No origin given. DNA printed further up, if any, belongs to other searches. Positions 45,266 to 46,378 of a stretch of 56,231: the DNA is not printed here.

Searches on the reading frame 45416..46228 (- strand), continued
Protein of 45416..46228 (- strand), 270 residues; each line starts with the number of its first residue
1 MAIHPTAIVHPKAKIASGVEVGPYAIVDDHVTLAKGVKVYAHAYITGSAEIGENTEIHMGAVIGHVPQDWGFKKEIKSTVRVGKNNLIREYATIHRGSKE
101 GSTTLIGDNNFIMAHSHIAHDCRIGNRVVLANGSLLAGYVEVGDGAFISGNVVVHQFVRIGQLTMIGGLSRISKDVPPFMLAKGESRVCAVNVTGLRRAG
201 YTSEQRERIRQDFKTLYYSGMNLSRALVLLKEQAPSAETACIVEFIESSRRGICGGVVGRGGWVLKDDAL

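Call 14: find_encoding_contigs(protein=P0001, flank=10000, max_places=4)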
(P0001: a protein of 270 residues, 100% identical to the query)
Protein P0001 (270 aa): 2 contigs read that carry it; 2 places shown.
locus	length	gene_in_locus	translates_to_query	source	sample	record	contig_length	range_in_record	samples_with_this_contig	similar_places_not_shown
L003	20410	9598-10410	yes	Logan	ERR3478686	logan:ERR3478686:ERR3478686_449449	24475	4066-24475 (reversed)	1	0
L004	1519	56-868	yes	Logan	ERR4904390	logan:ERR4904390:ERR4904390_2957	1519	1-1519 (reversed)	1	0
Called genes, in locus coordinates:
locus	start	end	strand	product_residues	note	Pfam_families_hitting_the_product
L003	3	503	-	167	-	?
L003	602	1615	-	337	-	PF02655:ATP-grasp_3 (weak), PF07478:Dala_Dala_lig_C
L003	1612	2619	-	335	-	-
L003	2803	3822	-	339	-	PF18306:LDcluster4, PF03641:Lysine_decarbox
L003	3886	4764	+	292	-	PF01066:CDP-OH_P_transf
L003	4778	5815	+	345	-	PF03102:NeuB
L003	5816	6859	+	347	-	PF21360:PylC-like_N (weak), PF02655:ATP-grasp_3 (weak), PF15632:ATPgrasp_Ter (weak)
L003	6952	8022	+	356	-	PF13378:MR_MLE_C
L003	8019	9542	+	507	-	PF03358:FMN_red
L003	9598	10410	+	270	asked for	PF00132:Hexapep (weak), PF25087:GMPPB_C (weak), PF25084:LbH_EIF2B (weak), PF00132:Hexapep, PF13720:Acetyltransf_11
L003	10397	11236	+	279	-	PF02475:TRM5-TYW2_MTfase (weak), PF05050:Methyltransf_21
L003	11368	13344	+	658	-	PF02310:B12-binding (faint), PF04055:Radical_SAM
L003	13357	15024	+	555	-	PF02310:B12-binding, PF04055:Radical_SAM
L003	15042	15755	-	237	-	PF00535:Glycos_transf_2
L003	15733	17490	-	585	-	PF13231:PMT_2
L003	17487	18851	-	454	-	PF00657:Lipase_GDSL (faint)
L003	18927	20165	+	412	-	-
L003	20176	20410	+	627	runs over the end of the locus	PF13522:GATase_6, PF12481:DUF3700 (faint), PF13537:GATase_7, PF00733:Asn_synthase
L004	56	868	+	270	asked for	PF00132:Hexapep (weak), PF25087:GMPPB_C (weak), PF25084:LbH_EIF2B (weak), PF00132:Hexapep, PF13720:Acetyltransf_11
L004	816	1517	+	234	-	?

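Call 15: find_encoding_contigs(protein=P0042, flank=8000, max_places=2)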
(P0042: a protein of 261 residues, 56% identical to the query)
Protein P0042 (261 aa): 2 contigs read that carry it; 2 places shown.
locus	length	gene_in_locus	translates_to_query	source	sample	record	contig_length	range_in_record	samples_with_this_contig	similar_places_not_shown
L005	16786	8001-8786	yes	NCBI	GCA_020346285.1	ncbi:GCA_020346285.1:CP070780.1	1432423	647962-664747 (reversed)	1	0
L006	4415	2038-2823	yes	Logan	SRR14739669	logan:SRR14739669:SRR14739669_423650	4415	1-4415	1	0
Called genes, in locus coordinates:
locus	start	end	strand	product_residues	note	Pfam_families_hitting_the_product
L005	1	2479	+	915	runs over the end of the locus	PF01326:PPDK_N, PF00391:PEP-utilizers, PF02896:PEP-utilizers_C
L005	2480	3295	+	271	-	PF00140:Sigma70_r1_2, PF04542:Sigma70_r2, PF04539:Sigma70_r3, PF04545:Sigma70_r4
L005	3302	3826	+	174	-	PF00156:Pribosyltran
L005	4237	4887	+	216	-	PF02811:PHP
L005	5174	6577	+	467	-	PF13372:Alginate_exp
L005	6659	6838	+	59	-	-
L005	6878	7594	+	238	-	PF11249:DUF3047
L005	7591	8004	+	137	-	PF00672:HAMP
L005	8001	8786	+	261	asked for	PF25084:LbH_EIF2B (faint), PF25087:GMPPB_C (faint), PF00132:Hexapep (weak), PF13720:Acetyltransf_11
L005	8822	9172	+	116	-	-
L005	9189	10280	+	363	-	PF16491:Peptidase_M48_N, PF01435:Peptidase_M48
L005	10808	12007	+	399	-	PF00926:DHBP_synthase, PF00925:GTP_cyclohydro2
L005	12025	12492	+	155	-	PF00885:DMRL_synthase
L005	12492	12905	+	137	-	PF01029:NusB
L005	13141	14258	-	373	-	PF13292:DXP_synthase_N, PF00456:Transketolase_N (weak), PF02779:Transket_pyr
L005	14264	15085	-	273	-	PF00348:polyprenyl_synt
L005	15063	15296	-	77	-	PF02609:Exonuc_VII_S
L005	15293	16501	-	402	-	PF13742:tRNA_anti_2, PF01336:tRNA_anti-codon, PF02601:Exonuc_VII_L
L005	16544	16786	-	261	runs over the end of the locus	PF13277:YmdB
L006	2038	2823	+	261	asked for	PF25084:LbH_EIF2B (faint), PF25087:GMPPB_C (faint), PF00132:Hexapep (weak), PF13720:Acetyltransf_11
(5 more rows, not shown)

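Call 16: find_encoding_contigs(protein=P0095, flank=8000, max_places=2)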
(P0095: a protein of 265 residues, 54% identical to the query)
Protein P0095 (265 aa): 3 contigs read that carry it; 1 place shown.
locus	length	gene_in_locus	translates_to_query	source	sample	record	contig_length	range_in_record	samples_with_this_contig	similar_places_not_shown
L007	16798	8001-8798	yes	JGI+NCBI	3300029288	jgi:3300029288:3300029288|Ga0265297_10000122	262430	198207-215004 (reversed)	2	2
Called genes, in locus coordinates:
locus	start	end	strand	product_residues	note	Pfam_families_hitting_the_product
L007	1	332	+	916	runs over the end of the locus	PF01326:PPDK_N, PF00391:PEP-utilizers, PF02896:PEP-utilizers_C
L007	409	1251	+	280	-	PF00140:Sigma70_r1_2, PF04542:Sigma70_r2, PF04539:Sigma70_r3, PF04545:Sigma70_r4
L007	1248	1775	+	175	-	PF00156:Pribosyltran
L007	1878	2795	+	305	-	PF13472:Lipase_GDSL_2 (weak)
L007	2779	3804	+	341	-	PF13472:Lipase_GDSL_2 (faint)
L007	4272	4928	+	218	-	PF02811:PHP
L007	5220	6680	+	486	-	PF13372:Alginate_exp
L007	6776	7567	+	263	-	PF11249:DUF3047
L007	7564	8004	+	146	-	PF00672:HAMP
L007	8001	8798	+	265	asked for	PF25084:LbH_EIF2B (faint), PF00132:Hexapep (weak), PF25087:GMPPB_C (weak), PF00132:Hexapep, PF13720:Acetyltransf_11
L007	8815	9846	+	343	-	-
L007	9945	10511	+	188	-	PF00730:HhH-GPD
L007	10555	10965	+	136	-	-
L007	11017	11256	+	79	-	-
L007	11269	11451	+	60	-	PF12797:Fer4_2 (weak), PF14697:Fer4_21 (weak), PF00037:Fer4 (weak), PF12837:Fer4_6 (weak), PF13459:Fer4_15 (weak), PF13370:Fer4_13 (weak)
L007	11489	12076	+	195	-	PF02525:Flavodoxin_2 (weak), PF03358:FMN_red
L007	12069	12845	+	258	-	PF00459:Inositol_P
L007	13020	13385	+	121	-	-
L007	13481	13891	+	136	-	-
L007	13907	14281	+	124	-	PF00072:Response_reg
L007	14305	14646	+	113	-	-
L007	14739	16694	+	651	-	PF00027:cNMP_binding, PF01734:Patatin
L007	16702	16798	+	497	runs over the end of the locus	PF01565:FAD_binding_4, PF02913:FAD-oxidase_C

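Call 29: search_solved_structures(query=window:45416-46228:-, max_evalue=1e-10, show_alignments=3)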
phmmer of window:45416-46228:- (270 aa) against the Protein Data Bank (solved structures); distinct sequences matched with E-value up to 1e-10: 18.
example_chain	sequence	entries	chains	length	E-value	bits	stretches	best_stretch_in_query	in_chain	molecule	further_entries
3hsq_A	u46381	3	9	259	9.9e-68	231.9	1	1-254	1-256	Acyl-[acyl-carrier-protein]--UDP-N-acetylglucosamine O-acyltransferase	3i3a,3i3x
4r36_A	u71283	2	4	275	9.7e-61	209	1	3-253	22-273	Putative acyl-[acyl-carrier-protein]--UDP-N-acetylglucosamine O-acyltransferase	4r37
4eqy_A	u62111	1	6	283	1.2e-60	208.7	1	3-253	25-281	Acyl-[acyl-carrier-protein]--UDP-N-acetylglucosamine O-acyltransferase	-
4e6u_A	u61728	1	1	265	8.4e-58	199.3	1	3-253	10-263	Acyl-[acyl-carrier-protein]--UDP-N-acetylglucosamine O-acyltransferase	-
4e6t_A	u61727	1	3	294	1.2e-57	198.8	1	3-253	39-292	Acyl-[acyl-carrier-protein]--UDP-N-acetylglucosamine O-acyltransferase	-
5f42_A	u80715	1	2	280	1.8e-56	195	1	3-254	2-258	Acyl-[acyl-carrier-protein]--UDP-N-acetylglucosamine O-acyltransferase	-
1lxa_A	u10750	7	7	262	1.2e-55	192.3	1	3-253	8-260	UDP N-ACETYLGLUCOSAMINE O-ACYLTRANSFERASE | Acyl-[acyl-carrier-protein]--UDP-N-acetylglucosamine O-acyltransferase | UDP-N-acetylglucosamine acyltransferase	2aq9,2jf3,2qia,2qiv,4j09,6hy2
2jf2_A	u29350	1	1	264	1.2e-55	192.2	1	3-253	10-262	ACYL-[ACYL-CARRIER-PROTEIN]--UDP-N-ACETYLGLUCOSAMINE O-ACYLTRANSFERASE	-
7okc_A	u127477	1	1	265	1.2e-55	192.2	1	3-253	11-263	Acyl-[acyl-carrier-protein]--UDP-N-acetylglucosamine O-acyltransferase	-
6p9p_A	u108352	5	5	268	1.4e-55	192.1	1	3-253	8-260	Acyl-[acyl-carrier-protein]--UDP-N-acetylglucosamine O-acyltransferase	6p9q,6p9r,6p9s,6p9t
3t57_A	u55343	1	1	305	2.2e-54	188.2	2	47-254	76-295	UDP-N-acetylglucosamine O-acyltransferase domain-containing protein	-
6oss_A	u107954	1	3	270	3.5e-54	187.5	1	2-237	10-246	Acyl-[acyl-carrier-protein]--UDP-N-acetylglucosamine O-acyltransferase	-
3r0s_A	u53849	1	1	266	1.3e-53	185.6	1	3-253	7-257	Acyl-[acyl-carrier-protein]--UDP-N-acetylglucosamine O-acyltransferase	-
5dem_A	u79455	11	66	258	3.1e-49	171.3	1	3-253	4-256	Acyl-[acyl-carrier-protein]--UDP-N-acetylglucosamine O-acyltransferase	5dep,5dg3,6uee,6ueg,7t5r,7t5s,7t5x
7oj6_A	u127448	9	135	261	3.2e-49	171.2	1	3-253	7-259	Acyl-[acyl-carrier-protein]-UDP-N-acetylglucosamine O-acyltransferase | Acyl-[acyl-carrier-protein]--UDP-N-acetylglucosamine O-acyltransferase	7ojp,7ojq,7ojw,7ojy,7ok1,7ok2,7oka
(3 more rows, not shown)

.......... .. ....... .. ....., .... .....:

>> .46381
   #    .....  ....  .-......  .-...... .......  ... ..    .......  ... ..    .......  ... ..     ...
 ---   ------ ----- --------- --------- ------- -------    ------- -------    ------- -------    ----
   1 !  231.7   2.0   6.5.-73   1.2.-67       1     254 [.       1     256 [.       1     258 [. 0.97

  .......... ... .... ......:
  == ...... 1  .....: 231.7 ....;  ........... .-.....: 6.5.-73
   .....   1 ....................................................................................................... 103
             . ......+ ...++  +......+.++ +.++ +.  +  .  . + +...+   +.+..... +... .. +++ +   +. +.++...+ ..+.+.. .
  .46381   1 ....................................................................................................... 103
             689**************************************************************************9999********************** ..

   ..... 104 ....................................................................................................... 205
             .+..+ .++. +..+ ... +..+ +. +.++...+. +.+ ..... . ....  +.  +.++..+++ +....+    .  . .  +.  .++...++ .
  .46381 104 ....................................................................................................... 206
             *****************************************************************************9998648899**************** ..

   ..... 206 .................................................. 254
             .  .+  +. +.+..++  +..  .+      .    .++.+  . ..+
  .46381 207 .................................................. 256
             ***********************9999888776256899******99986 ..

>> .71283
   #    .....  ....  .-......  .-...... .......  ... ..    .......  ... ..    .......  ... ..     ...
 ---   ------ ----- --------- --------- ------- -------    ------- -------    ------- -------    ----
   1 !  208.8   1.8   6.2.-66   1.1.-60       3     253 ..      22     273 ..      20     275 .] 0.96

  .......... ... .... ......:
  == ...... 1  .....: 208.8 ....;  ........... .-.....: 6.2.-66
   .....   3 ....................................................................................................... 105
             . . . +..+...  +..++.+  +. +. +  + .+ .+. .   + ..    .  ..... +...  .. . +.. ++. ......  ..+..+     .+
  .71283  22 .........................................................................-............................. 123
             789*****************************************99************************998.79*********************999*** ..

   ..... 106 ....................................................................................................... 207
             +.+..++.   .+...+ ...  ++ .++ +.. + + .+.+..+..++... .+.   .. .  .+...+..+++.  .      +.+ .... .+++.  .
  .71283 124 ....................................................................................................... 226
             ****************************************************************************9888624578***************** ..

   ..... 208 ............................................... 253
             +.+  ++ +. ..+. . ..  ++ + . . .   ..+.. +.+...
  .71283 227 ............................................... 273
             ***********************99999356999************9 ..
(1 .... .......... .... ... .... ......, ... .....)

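Call 35: find_related_loci(query=window:45416-46228:-, collection=genome_contigs, flank=10000)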
Query window:45416-46228:- (270 aa) in genome_contigs; peptide patterns used: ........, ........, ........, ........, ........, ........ (x = any residue, [..] = any of these).
124 stretches matched a pattern; 93 encode a relative of the query (tblastn E <= 1e-3); the best 80 are kept; 80 distinct loci.
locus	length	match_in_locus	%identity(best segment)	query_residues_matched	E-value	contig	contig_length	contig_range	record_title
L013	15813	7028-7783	53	3-254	3e-89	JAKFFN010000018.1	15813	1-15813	MAG: Candidatus Sumerlaeales bacterium isolate LC101 contig-124_4281, whole genome shotgun sequence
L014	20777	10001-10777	52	1-260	1e-85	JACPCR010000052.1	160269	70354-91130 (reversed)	MAG: Planctomycetota bacterium isolate NC_groundwater_288_Ag_S-0.65um_63_14 S6_GD2017_2_S65_scaffold_8, whole genome sho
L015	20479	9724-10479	52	3-254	1e-85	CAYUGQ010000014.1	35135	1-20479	MAG TPA_asm: uncultured Candidatus Sumerlaeota bacterium isolate SRP220891_co3_479 genome assembly, contig: NODE_1179_le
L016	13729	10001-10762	52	3-254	3e-81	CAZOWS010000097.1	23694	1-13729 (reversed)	MAG TPA_asm: uncultured Actinomycetota bacterium isolate binchicken_co203_618 genome assembly, contig: k141_3473161, who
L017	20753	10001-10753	49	3-254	1e-80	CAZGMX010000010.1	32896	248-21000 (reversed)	MAG TPA_asm: uncultured Actinomycetota bacterium isolate binchicken_co232_128 genome assembly, contig: NODE_2285_length_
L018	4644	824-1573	49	3-253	3e-76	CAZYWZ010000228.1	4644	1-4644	MAG TPA_asm: uncultured Verrucomicrobiales bacterium isolate SRP323723_co1_57 genome assembly, contig: NODE_16211_length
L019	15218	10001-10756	44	3-253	3e-75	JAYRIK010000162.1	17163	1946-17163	MAG: Candidatus Auribacterota bacterium isolate SZ_szas25bin.51 k141_933671, whole genome shotgun sequence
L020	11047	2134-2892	48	1-254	4e-75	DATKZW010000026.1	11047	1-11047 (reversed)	MAG TPA_asm: Sumerlaeia bacterium isolate SMAG_U14255 k141_2258724, whole genome shotgun sequence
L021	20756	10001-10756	44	3-253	7e-75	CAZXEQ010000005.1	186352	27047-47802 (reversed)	MAG TPA_asm: uncultured bacterium isolate binchicken_co105_463 genome assembly, contig: NODE_74_length_186352_cov_10.952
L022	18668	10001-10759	43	3-254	7e-70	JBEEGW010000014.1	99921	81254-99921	MAG: Verrucomicrobiota bacterium isolate BP_777 scaffold_1925379, whole genome shotgun sequence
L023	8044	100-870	43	3-255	7e-67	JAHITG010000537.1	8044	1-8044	MAG: Spirochaetes bacterium isolate MM_PC_MetaG.mb.203 MM_PC_MetaG.mb.203_k141_2002261, whole genome shotgun sequence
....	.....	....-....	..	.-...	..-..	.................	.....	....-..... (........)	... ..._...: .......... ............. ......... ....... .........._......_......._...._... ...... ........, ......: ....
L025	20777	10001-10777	42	1-259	3e-65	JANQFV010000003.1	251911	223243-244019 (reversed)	MAG: Phycisphaerae bacterium isolate PL23b_bin.19 k99_3235729, whole genome shotgun sequence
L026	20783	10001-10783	41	1-256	3e-65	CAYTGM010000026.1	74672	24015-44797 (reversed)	MAG TPA_asm: uncultured Candidatus Sumerlaeota bacterium isolate SRP321284_co1_38 genome assembly, contig: NODE_392_leng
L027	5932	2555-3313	43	3-253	3e-63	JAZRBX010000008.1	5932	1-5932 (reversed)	MAG: Victivallaceae bacterium isolate T1900045122_TC20190116.MAGScoT_cleanbin_000059 SGB_4845_k141_1136947, whole genome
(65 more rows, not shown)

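Call 36: find_encoding_contigs(protein=P0007, flank=10000, max_places=2)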
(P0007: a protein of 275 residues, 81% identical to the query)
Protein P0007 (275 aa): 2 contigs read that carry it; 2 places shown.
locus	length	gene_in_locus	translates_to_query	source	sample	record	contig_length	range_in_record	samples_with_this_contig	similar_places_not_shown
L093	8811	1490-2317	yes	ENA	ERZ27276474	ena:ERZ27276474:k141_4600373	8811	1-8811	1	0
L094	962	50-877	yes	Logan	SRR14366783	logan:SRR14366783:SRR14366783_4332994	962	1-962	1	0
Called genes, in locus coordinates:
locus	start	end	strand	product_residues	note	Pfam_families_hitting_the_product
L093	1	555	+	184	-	?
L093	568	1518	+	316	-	PF00551:Formyl_trans_N, PF02911:Formyl_trans_C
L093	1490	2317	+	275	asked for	PF25084:LbH_EIF2B (weak), PF25087:GMPPB_C (weak), PF00132:Hexapep, PF13720:Acetyltransf_11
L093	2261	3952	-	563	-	PF24793:GINT1_N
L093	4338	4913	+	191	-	PF02834:LigT_PEase, PF10469:AKAP7_NLS (weak), PF13563:2_5_RNA_ligase2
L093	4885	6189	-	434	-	PF09594:GT87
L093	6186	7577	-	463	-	PF13489:Methyltransf_23, PF07021:MetW (weak), PF13847:Methyltransf_31, PF08241:Methyltransf_11, PF13649:Methyltransf_25, PF00535:Glycos_transf_2, PF10111:Glyco_tranf_2_2, PF13641:Glyco_tranf_2_3, +1 more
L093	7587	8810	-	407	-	?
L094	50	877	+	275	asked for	PF25084:LbH_EIF2B (weak), PF25087:GMPPB_C (weak), PF00132:Hexapep, PF13720:Acetyltransf_11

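Call 37: find_encoding_contigs(protein=P0008, flank=10000, max_places=2)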
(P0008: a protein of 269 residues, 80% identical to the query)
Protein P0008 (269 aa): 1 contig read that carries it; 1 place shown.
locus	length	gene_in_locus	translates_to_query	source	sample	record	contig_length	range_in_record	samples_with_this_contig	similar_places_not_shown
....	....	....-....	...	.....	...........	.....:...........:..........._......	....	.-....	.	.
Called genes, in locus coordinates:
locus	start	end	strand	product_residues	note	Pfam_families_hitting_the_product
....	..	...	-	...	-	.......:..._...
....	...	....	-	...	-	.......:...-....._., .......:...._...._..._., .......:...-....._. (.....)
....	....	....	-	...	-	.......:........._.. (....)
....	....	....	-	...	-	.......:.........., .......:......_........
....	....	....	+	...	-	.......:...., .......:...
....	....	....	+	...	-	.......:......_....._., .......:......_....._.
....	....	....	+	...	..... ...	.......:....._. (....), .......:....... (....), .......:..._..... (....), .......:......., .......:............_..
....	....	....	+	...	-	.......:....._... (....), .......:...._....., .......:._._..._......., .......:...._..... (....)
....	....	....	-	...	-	-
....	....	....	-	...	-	?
